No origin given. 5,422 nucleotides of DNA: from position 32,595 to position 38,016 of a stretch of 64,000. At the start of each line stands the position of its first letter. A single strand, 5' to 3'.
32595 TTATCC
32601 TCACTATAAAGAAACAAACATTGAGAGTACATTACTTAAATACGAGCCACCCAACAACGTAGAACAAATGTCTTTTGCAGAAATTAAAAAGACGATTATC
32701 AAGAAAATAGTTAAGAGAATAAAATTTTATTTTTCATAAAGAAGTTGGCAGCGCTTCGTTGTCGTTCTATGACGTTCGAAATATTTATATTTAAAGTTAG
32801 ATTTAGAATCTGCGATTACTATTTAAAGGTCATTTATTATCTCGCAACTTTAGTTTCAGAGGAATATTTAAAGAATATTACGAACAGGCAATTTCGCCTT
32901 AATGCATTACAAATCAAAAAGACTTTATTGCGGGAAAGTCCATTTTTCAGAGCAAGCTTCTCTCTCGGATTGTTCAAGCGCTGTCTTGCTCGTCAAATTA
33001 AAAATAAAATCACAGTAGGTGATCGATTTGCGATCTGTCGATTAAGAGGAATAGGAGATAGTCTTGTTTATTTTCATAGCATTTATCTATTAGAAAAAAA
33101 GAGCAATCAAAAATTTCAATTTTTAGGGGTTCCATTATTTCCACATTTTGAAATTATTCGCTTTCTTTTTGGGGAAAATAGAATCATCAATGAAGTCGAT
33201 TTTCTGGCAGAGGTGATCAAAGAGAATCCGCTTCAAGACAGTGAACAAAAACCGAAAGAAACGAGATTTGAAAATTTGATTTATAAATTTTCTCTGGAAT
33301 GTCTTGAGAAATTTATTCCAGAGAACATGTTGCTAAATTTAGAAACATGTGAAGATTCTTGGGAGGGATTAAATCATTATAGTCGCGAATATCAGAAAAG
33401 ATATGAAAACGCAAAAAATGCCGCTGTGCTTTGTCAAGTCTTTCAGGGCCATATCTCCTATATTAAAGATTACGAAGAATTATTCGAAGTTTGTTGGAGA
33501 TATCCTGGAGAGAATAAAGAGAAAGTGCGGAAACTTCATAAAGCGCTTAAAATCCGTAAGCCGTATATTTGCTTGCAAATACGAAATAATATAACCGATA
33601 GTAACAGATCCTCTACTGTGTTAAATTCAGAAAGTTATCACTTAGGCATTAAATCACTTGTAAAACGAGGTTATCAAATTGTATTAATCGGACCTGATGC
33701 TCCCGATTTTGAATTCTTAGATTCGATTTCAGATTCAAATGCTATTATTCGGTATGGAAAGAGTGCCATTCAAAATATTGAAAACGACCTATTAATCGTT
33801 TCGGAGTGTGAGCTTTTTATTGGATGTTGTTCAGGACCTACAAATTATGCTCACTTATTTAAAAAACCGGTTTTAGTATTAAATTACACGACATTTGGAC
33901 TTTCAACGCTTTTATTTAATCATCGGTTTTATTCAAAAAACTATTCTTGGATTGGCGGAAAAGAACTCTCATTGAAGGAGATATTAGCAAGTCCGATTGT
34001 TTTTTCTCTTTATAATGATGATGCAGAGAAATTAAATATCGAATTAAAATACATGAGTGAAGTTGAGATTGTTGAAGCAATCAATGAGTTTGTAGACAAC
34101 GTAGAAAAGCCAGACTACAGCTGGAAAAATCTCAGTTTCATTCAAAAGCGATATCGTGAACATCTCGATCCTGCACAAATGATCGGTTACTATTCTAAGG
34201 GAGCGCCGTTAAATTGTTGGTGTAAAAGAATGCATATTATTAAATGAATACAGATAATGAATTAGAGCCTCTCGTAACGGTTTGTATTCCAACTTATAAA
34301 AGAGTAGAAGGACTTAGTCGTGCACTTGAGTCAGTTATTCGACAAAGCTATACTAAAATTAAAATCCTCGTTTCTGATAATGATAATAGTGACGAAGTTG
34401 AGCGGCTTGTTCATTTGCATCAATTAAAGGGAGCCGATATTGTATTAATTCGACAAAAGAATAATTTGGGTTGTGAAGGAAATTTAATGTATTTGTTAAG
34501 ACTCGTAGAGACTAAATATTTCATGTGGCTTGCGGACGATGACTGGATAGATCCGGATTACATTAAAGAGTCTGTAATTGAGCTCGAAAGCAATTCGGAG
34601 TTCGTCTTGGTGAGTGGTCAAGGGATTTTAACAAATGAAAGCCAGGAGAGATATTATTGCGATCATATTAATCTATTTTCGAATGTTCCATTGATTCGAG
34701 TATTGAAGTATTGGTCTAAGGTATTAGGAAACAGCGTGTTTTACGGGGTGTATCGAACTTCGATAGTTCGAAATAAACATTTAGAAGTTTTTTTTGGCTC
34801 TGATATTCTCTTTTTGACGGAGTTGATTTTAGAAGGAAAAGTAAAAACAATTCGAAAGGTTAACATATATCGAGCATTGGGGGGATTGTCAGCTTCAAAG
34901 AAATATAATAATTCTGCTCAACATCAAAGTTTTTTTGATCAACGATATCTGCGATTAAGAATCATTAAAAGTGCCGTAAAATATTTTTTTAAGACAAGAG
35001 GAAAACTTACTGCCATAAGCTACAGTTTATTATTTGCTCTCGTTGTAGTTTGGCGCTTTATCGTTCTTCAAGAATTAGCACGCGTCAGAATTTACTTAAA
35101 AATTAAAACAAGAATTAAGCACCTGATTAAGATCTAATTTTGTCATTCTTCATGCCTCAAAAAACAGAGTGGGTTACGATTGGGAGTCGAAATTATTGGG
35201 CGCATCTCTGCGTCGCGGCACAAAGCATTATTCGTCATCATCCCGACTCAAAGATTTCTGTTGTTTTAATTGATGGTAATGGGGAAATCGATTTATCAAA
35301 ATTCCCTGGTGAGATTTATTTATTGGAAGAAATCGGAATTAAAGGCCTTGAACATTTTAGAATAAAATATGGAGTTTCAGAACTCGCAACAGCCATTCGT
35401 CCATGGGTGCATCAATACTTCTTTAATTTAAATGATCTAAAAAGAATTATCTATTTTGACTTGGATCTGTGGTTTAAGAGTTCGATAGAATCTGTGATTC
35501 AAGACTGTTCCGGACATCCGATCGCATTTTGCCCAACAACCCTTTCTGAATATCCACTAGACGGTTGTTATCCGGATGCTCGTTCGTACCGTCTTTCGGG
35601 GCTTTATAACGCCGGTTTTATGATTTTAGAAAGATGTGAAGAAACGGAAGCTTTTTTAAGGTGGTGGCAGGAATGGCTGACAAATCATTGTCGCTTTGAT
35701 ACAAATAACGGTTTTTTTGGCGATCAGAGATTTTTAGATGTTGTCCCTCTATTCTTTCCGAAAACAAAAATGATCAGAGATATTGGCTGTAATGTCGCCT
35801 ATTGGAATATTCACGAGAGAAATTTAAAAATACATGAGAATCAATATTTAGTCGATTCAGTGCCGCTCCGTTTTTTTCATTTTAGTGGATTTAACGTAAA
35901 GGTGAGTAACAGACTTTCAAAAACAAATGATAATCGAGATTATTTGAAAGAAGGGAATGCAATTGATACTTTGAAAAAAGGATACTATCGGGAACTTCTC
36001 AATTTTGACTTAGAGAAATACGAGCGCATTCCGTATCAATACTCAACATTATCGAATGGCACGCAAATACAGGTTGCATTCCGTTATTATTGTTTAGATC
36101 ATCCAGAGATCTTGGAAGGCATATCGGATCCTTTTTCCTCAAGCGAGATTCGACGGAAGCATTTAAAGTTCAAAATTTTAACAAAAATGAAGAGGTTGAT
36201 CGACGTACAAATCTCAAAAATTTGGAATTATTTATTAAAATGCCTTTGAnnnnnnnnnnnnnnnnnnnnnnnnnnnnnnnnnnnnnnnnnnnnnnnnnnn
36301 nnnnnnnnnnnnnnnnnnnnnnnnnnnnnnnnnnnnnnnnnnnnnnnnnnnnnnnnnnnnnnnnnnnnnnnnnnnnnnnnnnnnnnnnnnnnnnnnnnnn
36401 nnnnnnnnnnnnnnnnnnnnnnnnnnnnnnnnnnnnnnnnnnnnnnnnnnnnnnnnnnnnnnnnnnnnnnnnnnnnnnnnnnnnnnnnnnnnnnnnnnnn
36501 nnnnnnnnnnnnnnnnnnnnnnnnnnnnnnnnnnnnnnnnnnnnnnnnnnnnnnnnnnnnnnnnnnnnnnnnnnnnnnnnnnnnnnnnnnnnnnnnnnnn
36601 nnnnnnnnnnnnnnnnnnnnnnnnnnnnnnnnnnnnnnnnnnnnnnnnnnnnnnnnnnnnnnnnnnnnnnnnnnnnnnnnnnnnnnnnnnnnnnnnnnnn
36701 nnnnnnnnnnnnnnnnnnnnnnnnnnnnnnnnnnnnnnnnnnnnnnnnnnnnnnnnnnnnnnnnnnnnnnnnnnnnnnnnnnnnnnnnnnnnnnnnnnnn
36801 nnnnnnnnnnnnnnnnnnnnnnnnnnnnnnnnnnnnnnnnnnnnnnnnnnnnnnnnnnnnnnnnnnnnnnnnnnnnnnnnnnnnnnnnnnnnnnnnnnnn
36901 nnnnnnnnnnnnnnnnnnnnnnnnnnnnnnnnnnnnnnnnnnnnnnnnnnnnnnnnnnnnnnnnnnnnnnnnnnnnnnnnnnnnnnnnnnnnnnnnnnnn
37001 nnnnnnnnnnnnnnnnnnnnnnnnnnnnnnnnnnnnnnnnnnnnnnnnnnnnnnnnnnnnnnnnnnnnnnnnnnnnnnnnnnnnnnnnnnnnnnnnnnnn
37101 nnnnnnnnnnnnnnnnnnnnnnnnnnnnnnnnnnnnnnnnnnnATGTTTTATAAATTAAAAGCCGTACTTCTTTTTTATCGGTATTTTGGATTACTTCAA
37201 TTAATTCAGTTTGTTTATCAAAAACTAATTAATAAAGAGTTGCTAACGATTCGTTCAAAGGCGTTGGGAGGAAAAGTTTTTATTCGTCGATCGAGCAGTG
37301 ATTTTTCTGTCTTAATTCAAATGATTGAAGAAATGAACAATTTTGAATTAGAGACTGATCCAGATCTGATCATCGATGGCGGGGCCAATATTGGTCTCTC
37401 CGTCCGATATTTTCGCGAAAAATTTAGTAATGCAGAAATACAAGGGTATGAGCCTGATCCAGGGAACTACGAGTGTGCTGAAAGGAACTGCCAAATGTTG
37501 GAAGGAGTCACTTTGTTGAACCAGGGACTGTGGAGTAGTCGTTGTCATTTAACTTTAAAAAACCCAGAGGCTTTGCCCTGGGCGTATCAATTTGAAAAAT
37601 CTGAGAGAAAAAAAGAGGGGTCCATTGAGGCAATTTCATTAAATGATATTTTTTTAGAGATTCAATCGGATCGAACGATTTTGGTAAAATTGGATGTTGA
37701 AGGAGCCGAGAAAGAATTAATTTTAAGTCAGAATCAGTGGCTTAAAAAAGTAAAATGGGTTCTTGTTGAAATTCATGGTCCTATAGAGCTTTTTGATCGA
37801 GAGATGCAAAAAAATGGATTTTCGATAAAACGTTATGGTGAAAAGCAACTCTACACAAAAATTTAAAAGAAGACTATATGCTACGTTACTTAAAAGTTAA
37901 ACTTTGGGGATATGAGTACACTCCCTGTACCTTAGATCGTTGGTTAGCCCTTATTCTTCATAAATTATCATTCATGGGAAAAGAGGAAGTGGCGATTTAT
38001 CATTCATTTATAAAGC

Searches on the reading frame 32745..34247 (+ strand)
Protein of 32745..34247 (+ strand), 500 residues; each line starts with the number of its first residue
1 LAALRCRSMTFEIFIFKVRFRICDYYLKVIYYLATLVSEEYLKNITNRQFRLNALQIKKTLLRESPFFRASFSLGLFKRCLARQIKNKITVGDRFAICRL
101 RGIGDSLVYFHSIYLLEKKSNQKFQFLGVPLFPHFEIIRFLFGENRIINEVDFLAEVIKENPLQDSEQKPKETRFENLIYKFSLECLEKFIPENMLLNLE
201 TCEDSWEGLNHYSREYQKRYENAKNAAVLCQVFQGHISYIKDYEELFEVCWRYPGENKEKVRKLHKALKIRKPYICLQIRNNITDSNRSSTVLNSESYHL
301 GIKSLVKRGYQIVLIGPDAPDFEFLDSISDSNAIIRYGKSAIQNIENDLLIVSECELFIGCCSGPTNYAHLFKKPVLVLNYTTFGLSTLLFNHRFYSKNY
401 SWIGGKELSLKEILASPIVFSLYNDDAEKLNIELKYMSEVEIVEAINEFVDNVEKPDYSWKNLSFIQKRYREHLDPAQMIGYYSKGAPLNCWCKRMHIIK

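Call 4: search_protein_families(library=pfam, proteins=[window:32745-34247:+], max_evalue=0.001)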
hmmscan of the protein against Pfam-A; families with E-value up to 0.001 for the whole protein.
window:32745-34247:+ (500 aa): 0 families

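Call 5: search_protein_families(library=ncbifam, proteins=[window:32745-34247:+], max_evalue=0.001)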
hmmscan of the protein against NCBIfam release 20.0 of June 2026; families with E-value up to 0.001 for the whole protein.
window:32745-34247:+ (500 aa): 2 families
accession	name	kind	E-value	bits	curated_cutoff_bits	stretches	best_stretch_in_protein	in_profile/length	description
TIGR04372.1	glycosyl_04372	domain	2.8e-22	79.2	45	1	273-473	2-206/207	TIGR04372 family glycosyltransferase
NF007742.0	PRK10422.1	equivalog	0.00039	19.3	467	1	248-380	159-288/352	lipopolysaccharide core heptosyltransferase RfaQ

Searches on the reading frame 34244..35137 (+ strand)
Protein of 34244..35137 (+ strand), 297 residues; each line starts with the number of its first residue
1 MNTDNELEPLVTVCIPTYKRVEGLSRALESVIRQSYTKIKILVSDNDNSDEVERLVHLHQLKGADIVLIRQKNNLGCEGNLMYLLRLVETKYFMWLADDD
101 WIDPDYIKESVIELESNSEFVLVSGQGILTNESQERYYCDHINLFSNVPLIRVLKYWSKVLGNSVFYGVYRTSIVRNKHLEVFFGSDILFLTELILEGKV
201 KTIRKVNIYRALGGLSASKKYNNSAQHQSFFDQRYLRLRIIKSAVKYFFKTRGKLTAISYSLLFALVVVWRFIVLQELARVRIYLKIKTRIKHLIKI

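Call 8: search_protein_families(library=pfam, proteins=[window:34244-35137:+], max_evalue=0.0001)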
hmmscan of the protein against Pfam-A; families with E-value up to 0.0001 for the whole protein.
window:34244-35137:+ (297 aa): 2 families
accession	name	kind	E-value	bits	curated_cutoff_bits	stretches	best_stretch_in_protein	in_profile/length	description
PF00535.33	Glycos_transf_2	-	1.1e-19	71.4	23.3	1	12-136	1-126/168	Glycosyl transferase family 2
PF13641.12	Glyco_tranf_2_3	-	3.2e-08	34.3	27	1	11-111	3-108/230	Glycosyltransferase like family 2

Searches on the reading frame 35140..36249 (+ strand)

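Call 8: search_protein_families(library=pfam, proteins=[window:35140-36249:+], max_evalue=0.0001)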
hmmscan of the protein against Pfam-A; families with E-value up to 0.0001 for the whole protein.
window:35140-36249:+ (369 aa): 0 families

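Call 69: search_protein_families(library=pfam, proteins=[window:35140-36249:+], max_evalue=0.01)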
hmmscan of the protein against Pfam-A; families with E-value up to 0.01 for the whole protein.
window:35140-36249:+ (369 aa): 1 family
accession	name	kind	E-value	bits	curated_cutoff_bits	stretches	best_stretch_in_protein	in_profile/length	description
PF01501.26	Glyco_transf_8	-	0.00016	21.8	24.3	1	16-167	7-169/253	Glycosyl transferase family 8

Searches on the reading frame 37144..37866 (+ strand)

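Call 8: search_protein_families(library=pfam, proteins=[window:37144-37866:+], max_evalue=0.0001)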
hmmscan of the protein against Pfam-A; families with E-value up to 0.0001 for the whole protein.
window:37144-37866:+ (240 aa): 1 family
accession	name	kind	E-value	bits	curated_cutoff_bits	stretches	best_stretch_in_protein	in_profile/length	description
PF05050.19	Methyltransf_21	-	2.2e-08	34.9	22.7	1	78-219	1-161/173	Methyltransferase FkbM domain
